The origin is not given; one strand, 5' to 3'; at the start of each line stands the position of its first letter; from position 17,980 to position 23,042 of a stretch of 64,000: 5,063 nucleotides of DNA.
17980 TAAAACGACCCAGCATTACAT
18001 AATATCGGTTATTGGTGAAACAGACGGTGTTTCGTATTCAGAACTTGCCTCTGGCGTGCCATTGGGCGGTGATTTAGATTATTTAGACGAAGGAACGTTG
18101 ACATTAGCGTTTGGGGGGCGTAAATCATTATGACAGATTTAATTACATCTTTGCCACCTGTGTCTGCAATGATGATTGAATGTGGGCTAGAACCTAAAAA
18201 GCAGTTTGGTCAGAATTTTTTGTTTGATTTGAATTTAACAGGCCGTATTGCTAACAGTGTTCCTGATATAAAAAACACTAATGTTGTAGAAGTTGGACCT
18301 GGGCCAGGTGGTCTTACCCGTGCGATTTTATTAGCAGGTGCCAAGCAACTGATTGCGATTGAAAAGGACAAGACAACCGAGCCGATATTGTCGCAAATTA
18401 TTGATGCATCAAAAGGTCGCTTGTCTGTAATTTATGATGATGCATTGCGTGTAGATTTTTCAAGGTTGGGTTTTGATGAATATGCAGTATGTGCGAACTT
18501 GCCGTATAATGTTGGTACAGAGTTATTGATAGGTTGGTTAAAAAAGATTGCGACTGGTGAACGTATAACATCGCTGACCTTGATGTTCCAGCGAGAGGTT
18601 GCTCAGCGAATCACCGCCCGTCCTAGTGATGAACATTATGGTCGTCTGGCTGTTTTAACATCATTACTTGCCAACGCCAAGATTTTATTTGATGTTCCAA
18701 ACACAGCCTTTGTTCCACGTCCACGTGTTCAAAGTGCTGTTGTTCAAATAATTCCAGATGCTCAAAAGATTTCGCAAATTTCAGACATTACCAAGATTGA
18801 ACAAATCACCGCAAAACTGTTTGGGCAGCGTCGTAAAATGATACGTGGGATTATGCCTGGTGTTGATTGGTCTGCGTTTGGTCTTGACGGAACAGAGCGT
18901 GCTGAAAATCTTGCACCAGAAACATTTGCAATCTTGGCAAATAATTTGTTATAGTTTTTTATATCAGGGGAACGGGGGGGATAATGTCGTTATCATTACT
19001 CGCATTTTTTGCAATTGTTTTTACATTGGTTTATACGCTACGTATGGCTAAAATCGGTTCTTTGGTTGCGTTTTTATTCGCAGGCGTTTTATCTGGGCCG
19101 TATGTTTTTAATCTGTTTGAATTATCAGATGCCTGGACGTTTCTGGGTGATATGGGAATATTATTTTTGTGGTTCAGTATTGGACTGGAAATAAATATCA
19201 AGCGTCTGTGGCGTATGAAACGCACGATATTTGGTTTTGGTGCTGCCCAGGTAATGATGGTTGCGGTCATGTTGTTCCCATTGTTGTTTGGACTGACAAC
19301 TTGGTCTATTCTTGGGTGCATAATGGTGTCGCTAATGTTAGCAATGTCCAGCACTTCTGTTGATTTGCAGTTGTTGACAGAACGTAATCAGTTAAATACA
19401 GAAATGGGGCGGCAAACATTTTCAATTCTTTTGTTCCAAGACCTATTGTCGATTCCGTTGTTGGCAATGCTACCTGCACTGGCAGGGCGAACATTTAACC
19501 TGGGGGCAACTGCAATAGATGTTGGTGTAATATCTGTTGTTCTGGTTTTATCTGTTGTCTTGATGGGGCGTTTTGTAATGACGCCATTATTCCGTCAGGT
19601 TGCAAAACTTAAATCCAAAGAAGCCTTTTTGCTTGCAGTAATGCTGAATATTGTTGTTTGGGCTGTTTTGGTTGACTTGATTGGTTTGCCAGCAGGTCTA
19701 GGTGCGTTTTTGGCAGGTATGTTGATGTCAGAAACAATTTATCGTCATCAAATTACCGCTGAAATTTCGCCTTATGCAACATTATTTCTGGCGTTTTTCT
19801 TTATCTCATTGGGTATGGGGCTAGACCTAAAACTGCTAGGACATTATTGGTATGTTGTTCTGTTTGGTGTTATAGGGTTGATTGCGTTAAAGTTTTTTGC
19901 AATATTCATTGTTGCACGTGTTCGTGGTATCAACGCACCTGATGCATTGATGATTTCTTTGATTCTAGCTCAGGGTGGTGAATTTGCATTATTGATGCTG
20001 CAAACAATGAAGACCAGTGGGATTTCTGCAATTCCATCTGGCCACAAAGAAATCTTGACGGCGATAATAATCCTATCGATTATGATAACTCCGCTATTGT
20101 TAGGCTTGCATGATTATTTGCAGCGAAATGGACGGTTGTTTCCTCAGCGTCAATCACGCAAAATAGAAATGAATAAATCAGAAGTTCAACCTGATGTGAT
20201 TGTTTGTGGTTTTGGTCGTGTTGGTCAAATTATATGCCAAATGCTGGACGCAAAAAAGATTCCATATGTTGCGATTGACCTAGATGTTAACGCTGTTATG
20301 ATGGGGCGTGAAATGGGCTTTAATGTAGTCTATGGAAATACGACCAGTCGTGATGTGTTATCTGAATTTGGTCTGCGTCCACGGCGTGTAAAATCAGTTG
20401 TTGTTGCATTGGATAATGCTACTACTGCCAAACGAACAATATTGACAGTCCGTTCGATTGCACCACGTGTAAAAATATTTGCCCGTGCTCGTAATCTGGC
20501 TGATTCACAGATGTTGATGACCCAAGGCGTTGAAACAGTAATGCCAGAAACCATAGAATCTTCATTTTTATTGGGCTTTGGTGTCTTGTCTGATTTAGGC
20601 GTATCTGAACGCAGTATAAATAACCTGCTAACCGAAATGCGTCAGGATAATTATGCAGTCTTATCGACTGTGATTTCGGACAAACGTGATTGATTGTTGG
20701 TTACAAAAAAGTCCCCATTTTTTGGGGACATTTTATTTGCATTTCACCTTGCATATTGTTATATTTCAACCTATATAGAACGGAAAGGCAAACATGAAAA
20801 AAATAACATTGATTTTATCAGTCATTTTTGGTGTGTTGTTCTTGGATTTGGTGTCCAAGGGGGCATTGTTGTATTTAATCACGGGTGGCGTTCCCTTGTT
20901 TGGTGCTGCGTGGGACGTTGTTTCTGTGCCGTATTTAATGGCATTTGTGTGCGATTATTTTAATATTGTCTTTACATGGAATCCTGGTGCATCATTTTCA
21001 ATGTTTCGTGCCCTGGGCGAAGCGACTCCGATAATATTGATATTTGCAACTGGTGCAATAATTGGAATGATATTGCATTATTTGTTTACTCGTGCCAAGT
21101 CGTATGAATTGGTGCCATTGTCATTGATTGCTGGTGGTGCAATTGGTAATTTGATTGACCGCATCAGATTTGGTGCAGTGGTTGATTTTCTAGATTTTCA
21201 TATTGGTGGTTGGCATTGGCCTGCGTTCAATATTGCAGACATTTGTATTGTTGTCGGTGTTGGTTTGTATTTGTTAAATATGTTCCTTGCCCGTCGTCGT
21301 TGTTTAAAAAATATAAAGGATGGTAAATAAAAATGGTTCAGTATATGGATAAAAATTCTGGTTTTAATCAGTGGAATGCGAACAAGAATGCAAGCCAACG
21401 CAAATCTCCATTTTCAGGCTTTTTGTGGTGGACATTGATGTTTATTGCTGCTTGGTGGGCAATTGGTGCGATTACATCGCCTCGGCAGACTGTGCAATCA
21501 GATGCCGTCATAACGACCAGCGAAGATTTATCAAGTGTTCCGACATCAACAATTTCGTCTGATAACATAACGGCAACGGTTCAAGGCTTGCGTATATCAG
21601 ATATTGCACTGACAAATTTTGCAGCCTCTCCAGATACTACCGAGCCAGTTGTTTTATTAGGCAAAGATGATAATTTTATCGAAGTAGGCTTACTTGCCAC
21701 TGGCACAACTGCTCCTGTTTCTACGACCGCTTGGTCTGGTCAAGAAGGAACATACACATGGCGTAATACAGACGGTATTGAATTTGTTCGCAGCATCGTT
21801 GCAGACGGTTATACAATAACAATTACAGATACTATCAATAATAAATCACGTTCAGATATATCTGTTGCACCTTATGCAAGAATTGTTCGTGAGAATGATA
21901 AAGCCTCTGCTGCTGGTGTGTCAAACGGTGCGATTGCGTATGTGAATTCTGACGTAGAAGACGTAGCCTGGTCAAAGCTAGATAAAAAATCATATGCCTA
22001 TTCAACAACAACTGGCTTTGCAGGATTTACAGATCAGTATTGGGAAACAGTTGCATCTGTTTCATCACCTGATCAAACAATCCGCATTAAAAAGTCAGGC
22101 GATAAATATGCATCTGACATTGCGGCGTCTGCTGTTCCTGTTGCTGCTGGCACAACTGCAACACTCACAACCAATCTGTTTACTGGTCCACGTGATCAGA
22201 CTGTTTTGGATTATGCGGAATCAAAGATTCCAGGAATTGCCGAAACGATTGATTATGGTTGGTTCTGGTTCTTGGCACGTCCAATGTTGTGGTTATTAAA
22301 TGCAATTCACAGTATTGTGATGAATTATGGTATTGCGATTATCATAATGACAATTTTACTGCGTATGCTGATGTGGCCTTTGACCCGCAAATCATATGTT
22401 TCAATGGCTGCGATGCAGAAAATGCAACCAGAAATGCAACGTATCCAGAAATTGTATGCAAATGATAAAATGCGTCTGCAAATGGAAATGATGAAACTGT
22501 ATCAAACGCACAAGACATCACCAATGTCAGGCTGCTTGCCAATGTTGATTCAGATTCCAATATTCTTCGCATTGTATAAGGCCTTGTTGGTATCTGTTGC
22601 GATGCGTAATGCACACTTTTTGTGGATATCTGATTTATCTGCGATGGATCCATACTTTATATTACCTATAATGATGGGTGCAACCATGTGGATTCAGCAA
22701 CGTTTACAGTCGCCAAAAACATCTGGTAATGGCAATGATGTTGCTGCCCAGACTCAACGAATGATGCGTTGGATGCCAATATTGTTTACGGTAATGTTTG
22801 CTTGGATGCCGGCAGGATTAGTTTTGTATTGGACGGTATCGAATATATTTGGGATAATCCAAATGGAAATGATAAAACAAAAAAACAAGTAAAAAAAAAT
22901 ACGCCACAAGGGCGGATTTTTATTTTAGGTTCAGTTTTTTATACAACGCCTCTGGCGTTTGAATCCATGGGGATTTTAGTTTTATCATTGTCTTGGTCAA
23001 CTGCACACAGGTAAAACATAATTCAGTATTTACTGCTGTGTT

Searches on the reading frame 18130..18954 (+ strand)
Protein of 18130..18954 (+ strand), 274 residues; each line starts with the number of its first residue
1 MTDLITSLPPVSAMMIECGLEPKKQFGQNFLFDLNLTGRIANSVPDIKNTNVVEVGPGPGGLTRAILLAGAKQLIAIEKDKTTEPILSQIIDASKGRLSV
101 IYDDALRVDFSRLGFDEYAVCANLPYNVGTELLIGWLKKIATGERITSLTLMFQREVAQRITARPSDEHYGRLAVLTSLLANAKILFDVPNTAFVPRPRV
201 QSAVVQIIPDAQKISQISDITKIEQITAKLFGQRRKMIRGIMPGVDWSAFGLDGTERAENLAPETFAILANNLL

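Call 100: search_protein_families(library=pfam, proteins=[window:18130-18954:+], max_evalue=0.00001)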
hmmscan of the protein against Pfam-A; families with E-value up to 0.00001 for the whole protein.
window:18130-18954:+ (274 aa): 1 family
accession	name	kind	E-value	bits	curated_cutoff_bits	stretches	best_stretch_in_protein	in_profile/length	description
PF00398.26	RrnaAD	-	1.4e-44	152.7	24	1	23-266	5-254/263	Ribosomal RNA adenine dimethylase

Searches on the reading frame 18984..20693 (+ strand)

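Call 100: search_protein_families(library=pfam, proteins=[window:18984-20693:+], max_evalue=0.00001)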
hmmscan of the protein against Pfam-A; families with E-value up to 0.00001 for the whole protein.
window:18984-20693:+ (569 aa): 2 families
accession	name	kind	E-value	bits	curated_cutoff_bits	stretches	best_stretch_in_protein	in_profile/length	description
PF00999.27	Na_H_Exchanger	-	1.6e-46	159.3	26.2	1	11-372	5-373/375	Sodium/hydrogen exchanger, transmembrane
PF02254.24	TrkA_N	-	2.4e-20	73.4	23.8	1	405-520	1-114/116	TrkA-N domain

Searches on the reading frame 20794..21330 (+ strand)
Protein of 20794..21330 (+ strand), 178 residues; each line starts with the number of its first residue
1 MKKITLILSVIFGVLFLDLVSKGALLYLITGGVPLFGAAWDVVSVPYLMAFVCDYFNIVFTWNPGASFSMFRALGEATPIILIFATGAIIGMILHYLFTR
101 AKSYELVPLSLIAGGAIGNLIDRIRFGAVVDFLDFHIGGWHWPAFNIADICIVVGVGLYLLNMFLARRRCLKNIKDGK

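Call 100: search_protein_families(library=pfam, proteins=[window:20794-21330:+], max_evalue=0.00001)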
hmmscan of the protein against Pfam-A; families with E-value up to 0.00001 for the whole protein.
window:20794-21330:+ (178 aa): 1 family
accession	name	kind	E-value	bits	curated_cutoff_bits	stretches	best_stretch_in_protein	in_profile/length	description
PF01252.23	Peptidase_A8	-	5.5e-33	114.6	25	1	11-164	2-141/142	Signal peptidase (SPase) II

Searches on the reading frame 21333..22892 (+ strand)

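Call 100: search_protein_families(library=pfam, proteins=[window:21333-22892:+], max_evalue=0.00001)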
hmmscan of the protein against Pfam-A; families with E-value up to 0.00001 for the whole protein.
window:21333-22892:+ (519 aa): 2 families
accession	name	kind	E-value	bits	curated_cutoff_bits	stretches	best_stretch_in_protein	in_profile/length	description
PF02096.25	60KD_IMP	-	1.7e-59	200.9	35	1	332-515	1-162/163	60Kd inner membrane protein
PF14849.12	YidC_periplas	-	1.3e-41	143.9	24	1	73-321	3-283/283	YidC periplasmic domain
